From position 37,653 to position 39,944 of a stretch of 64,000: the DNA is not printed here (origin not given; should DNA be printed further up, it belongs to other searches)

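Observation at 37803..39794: Unusual fusion of a luciferase-like (F420/flavin-dependent) oxidoreductase to a MenA-type polyprenyltransferase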

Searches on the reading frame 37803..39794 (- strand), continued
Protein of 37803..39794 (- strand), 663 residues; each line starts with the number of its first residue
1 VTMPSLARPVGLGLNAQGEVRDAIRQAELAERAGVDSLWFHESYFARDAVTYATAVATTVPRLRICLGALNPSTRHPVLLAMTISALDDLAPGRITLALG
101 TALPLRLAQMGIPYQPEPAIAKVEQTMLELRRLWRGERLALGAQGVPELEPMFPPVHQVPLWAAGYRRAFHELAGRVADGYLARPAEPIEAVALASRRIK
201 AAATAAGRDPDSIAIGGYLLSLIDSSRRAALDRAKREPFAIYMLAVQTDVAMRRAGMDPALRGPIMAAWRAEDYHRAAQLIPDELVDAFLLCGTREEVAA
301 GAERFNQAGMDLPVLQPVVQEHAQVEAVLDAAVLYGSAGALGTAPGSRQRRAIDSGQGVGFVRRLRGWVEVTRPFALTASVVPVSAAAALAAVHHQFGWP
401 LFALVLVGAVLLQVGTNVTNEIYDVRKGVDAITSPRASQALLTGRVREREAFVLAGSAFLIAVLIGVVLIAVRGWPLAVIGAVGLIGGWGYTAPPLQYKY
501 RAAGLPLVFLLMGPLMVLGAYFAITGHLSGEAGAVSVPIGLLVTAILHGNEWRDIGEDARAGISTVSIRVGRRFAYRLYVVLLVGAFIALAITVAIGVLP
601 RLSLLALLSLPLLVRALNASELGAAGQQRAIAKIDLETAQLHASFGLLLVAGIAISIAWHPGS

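Call 45: find_related_loci(query=A1, collection=genome_contigs, flank=6000)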
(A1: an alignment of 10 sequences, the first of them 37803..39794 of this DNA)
Query A1 (663 aa) in genome_contigs; peptide patterns used: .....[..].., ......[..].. (x = any residue, [..] = any of these).
465 stretches matched a pattern; 429 encode a relative of the query (tblastn E <= 1e-3); the best 80 are kept; 80 distinct loci.
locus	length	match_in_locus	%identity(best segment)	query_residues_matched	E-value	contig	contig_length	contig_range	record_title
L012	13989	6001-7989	93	1-663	0e+0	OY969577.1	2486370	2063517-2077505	MAG: Candidatus Dormibacteraeota bacterium isolate MFD10064.bin.c.3 genome assembly, chromosome: 1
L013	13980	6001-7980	86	3-662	0e+0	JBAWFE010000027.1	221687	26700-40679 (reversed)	MAG: Candidatus Dormiibacterota bacterium isolate MFD05722_ilm_asm_bin17 k127_167710, whole genome shotgun sequence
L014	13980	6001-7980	85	3-662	0e+0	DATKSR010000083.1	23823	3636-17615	MAG TPA_asm: Candidatus Dormiibacterota bacterium isolate SMAG_U14059 k141_1505326, whole genome shotgun sequence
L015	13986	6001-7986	86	1-663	0e+0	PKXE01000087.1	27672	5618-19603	MAG: Candidatus Dormiibacterota bacterium isolate palsa_862 73.20120500_P26.6_contig_4866, whole genome shotgun sequence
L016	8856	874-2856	85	1-661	0e+0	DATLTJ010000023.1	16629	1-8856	MAG TPA_asm: Candidatus Acidiferrales bacterium isolate SMAG_U13953 k141_1034232, whole genome shotgun sequence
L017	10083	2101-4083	84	1-661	0e+0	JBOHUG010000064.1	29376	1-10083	MAG: Candidatus Dormibacteria bacterium isolate TC-S_metawrap_bin.159 k127_3128655, whole genome shotgun sequence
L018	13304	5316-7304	82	1-663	0e+0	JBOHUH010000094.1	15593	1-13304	MAG: Candidatus Dormibacteria bacterium isolate TC-S_metawrap_bin.139 k127_4869540, whole genome shotgun sequence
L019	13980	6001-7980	83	3-662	0e+0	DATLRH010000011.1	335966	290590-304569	MAG TPA_asm: Candidatus Dormiibacterota bacterium isolate SMAG_U13899 k141_306114, whole genome shotgun sequence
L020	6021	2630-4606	82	1-660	0e+0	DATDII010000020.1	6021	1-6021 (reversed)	MAG TPA_asm: Candidatus Dormiibacterota bacterium isolate SMAG_U300 k141_1362897, whole genome shotgun sequence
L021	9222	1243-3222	79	2-662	0e+0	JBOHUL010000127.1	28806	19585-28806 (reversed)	MAG: Candidatus Dormibacteria bacterium isolate TC-S_metawrap_bin.197 k127_2757510, whole genome shotgun sequence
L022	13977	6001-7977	83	3-662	0e+0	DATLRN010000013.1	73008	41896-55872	MAG TPA_asm: Candidatus Dormiibacterota bacterium isolate SMAG_U13905 k141_944262, whole genome shotgun sequence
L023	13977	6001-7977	83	3-662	0e+0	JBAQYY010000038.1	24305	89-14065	MAG: Candidatus Dormiibacterota bacterium isolate MFD10881_ilm_asm_bin19 k127_421013, whole genome shotgun sequence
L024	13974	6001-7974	82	3-661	0e+0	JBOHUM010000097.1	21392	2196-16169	MAG: Candidatus Dormibacteria bacterium isolate TC-S_metawrap_bin.173 k127_3756052, whole genome shotgun sequence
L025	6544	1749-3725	73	3-662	0e+0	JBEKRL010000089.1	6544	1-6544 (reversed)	MAG: Candidatus Dormibacteria bacterium isolate SPRUCE 50 SPRUCE_50_89, whole genome shotgun sequence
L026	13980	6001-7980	71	2-661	0e+0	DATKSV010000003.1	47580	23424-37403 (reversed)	MAG TPA_asm: Candidatus Nanopelagicaceae bacterium isolate SMAG_U14063 k141_628697, whole genome shotgun sequence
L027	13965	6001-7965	66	3-661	0e+0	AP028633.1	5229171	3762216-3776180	Acidothermaceae bacterium B102 DNA, complete genome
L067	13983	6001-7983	58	2-654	0e+0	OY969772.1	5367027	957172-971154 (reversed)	MAG: uncultured Chloroflexia bacterium isolate MFD02416.bin.2.42 genome assembly, chromosome: 1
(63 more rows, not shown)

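Call 53: find_encoding_contigs(protein=P0044, flank=10000, max_places=1)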
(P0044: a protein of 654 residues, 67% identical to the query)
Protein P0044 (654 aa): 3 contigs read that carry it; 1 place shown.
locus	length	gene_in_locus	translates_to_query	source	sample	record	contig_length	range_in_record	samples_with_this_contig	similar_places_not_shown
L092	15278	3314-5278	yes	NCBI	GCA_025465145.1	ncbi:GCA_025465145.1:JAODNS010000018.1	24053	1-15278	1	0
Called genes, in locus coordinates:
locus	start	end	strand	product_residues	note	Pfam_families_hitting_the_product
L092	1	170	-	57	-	?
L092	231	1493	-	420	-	PF00890:FAD_binding_2 (weak), PF01134:GIDA (weak), PF01266:DAO (weak), PF01494:FAD_binding_3, PF01946:Thi4 (weak), PF07992:Pyr_redox_2 (weak), PF12831:FAD_oxidored, PF13450:NAD_binding_8 (weak), +2 more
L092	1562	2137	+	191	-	-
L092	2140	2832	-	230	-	PF01209:Ubie_methyltran, PF13489:Methyltransf_23, PF13847:Methyltransf_31, PF08241:Methyltransf_11, PF08242:Methyltransf_12, PF13649:Methyltransf_25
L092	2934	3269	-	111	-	PF00072:Response_reg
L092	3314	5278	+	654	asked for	PF00296:Bac_luciferase, PF01040:UbiA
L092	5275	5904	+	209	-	PF02517:Rce1-like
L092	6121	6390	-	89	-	PF14012:DUF4229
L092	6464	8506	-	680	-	-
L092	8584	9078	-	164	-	PF13404:HTH_AsnC-type, PF13412:HTH_24, PF25212:HVO_A0114 (weak), PF01037:AsnC_trans_reg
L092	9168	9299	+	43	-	-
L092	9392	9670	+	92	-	PF12728:HTH_17, PF00376:MerR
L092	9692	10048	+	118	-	PF13396:PLDc_N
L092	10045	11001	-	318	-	PF01578:Cytochrom_C_asm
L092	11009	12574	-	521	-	PF05140:ResB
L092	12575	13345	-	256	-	PF02683:DsbD_TM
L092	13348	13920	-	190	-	PF00578:AhpC-TSA, PF08534:Redoxin, PF00085:Thioredoxin, PF13098:Thioredoxin_2, PF13905:Thioredoxin_8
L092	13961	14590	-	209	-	PF00300:His_Phos_1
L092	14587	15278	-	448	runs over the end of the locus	PF00202:Aminotran_3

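Call 54: find_encoding_contigs(protein=P0022, flank=10000, max_places=1)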
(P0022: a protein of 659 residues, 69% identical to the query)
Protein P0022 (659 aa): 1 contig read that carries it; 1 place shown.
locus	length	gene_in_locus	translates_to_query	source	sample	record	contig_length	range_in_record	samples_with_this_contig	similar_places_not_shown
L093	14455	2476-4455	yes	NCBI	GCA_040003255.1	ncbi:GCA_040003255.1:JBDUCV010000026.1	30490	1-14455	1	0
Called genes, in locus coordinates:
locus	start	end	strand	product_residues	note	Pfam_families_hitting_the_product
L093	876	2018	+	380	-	PF01717:Meth_synt_2 (faint)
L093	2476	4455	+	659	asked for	PF00296:Bac_luciferase, PF01040:UbiA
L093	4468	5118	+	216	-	PF02517:Rce1-like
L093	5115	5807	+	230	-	PF01209:Ubie_methyltran, PF13489:Methyltransf_23 (weak), PF13847:Methyltransf_31, PF08241:Methyltransf_11, PF08242:Methyltransf_12, PF13649:Methyltransf_25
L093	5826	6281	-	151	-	-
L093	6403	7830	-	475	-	PF13298:LigD_N, PF01068:DNA_ligase_A_M, PF04679:DNA_ligase_A_C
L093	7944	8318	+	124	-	-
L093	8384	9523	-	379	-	PF02515:CoA_transf_3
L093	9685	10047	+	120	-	PF02656:DUF202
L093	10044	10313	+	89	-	PF02656:DUF202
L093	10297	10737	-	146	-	PF00583:Acetyltransf_1 (weak), PF13673:Acetyltransf_10, PF13508:Acetyltransf_7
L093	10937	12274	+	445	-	PF00890:FAD_binding_2 (faint), PF01266:DAO (weak), PF01494:FAD_binding_3, PF04820:Trp_halogenase (faint), PF13450:NAD_binding_8 (weak)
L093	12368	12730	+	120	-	PF00507:Oxidored_q4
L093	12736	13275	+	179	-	PF01058:Oxidored_q6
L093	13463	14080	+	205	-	PF00329:Complex1_30kDa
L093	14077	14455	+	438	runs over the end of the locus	PF00346:Complex1_49kDa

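Call 69: predict_structure(protein=P0158)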
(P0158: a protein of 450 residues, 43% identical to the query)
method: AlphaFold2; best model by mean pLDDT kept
length: 450 residues; sequences in the alignment: 1
mean_pLDDT: 39.0   pTM: 0.28
mean pLDDT of the five models: 39.0, 38.2, 38.2, 34.9, 31.3
residues with pLDDT >= 90: 0; 70-90: 0; 50-70: 5; < 50: 445
segments of 3 or more residues with pLDDT < 50: 1-101, 103-271, 276-388, 390-392, 394-450
pLDDT, mean of each block of 10 residues (from residue 1): 29 33 37 41 37 34 29 28 27 40 46 40 29 26 29 32 34 42 43 44 43 45 42 39 42 44 44 46 36 38 43 40 38 39 35 41 44 46 45 45 43 41 42 46 45
secondary structure, 60 per line:
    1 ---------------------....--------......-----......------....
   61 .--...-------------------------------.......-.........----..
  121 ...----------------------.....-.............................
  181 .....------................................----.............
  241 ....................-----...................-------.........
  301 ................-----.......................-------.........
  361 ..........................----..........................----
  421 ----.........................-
elements in order: E22-25 E34-39 E45-50 H57-61 H98-104 H106-114 E119-123 H146-150 H152-185 H192-223 H228-260 H266-284 H292-316 H322-344 H352-386 H391-416 H425-449

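Call 74: predict_structure(alignment_id=A3)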
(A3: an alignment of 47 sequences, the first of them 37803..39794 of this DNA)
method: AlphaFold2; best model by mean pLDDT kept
length: 663 residues; sequences in the alignment: 47
mean_pLDDT: 83.1   pTM: 0.56
mean pLDDT of the five models: 83.1, 82.2, 80.9, 78.3, 76.7
residues with pLDDT >= 90: 326; 70-90: 211; 50-70: 86; < 50: 40
segments of 3 or more residues with pLDDT < 50: 340-358, 429-436, 493-500
pLDDT, mean of each block of 10 residues (from residue 1): 72 88 93 94 70 91 89 83 88 92 73 86 93 78 58 75 93 96 90 95 96 95 95 91 88 89 93 92 93 97 96 93 94 85 41 42 72 75 92 89 94 84 65 47 73 91 94 91 73 47 54 81 92 91 82 64 65 85 95 93 95 92 78 82 93 84 53
secondary structure, 60 per line:
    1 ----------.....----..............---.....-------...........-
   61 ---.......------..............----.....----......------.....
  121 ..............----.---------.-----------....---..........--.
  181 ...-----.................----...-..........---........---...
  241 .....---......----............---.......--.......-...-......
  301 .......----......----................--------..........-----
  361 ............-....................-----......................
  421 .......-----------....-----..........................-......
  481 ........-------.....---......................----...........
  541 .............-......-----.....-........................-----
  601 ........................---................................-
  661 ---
elements in order: E11-15 H20-33 E37-41 H49-59 E64-70 H77-90 E95-99 H104-109 H116-134 E161-164 H168-177 E180-183 H189-205 E214-223 H227-234 H238-245 H249-254 H259-270 H274-280 H283-289 E291-293 H295-307 E312-317 H322-337 H346-355 H361-372 H374-393 H399-427 H439-442 H448-473 H475-488 H496-500 H504-525 H530-553 H555-560 H566-570 H572-595 H601-624 H628-659
